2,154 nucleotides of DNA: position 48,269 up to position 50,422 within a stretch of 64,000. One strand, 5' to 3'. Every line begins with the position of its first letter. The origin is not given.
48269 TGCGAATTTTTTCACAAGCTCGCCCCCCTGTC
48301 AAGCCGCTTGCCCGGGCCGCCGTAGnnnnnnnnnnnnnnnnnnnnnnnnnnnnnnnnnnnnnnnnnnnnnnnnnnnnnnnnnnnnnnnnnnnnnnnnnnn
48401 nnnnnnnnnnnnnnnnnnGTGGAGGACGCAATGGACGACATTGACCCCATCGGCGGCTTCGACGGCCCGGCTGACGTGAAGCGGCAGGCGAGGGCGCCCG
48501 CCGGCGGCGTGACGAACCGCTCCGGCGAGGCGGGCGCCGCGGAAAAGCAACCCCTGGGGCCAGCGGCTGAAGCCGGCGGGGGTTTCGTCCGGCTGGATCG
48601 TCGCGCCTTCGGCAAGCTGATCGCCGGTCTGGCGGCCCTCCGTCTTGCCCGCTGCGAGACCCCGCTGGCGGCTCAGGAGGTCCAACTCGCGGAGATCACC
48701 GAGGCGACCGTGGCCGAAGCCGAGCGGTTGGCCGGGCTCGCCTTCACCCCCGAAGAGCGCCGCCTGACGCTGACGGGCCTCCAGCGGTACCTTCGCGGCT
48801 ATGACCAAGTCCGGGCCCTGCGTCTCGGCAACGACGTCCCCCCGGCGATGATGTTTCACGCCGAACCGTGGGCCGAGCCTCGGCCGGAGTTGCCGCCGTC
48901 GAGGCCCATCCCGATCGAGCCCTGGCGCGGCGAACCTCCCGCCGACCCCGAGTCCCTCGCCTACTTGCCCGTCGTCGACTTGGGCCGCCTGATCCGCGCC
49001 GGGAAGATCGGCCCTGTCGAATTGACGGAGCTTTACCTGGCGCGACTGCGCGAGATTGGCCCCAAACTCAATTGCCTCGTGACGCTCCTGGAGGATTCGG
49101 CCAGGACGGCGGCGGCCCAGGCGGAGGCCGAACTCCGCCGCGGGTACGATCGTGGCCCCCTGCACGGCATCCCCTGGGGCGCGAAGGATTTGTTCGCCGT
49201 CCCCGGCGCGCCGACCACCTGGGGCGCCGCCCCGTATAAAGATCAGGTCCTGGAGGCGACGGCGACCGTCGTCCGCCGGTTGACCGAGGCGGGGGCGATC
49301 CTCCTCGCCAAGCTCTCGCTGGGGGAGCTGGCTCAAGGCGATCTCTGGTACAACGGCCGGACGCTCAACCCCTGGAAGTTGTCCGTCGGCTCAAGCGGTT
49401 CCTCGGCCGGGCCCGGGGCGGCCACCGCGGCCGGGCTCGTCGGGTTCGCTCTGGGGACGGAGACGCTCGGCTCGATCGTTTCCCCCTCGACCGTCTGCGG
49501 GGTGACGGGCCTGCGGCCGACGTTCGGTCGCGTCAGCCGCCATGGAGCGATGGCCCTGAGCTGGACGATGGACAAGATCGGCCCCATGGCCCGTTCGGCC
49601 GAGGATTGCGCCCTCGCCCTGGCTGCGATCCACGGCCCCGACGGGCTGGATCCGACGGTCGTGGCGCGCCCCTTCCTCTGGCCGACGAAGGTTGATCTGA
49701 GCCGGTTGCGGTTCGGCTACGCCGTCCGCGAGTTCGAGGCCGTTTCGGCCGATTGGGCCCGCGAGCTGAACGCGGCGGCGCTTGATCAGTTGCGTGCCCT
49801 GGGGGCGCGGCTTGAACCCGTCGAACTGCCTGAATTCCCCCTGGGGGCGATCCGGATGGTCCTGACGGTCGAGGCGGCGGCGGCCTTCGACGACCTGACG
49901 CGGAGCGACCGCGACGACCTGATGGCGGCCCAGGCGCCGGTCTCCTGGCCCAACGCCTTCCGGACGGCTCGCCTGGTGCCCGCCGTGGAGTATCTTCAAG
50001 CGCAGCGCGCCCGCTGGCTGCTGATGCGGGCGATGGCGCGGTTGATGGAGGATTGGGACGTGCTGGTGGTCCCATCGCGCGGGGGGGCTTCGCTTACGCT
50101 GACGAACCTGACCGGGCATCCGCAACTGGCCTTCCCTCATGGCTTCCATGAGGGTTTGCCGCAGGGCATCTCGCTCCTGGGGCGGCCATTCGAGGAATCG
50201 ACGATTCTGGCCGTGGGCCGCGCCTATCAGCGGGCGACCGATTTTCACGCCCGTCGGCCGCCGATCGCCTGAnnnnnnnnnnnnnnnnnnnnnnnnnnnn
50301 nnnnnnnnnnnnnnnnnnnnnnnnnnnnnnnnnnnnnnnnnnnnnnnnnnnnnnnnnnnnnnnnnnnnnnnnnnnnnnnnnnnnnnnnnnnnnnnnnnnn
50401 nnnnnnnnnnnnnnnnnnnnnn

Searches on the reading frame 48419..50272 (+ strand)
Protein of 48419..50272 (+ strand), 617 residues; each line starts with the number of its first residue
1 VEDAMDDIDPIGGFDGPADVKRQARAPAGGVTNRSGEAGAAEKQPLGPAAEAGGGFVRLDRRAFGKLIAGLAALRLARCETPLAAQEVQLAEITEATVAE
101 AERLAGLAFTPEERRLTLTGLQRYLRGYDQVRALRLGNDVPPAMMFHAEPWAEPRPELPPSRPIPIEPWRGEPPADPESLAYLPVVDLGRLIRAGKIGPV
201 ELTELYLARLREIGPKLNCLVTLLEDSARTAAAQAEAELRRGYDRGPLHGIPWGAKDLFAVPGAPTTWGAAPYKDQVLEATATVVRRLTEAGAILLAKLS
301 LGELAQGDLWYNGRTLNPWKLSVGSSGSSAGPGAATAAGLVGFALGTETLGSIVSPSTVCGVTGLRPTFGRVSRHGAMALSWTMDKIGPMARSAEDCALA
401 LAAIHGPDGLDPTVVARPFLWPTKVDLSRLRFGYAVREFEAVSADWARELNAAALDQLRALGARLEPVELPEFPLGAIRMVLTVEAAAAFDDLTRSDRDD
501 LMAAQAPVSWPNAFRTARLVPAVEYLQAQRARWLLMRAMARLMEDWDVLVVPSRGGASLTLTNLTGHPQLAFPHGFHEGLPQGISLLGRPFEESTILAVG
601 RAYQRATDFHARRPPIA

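Call 58: search_protein_families(library=pfam, proteins=[window:48419-50272:+], max_evalue=0.00001)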
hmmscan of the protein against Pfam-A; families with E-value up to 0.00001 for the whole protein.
window:48419-50272:+ (617 aa): 1 family
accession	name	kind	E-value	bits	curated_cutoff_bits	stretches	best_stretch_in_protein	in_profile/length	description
PF01425.27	Amidase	-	4.4e-77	260.5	27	1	201-557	1-380/445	Amidase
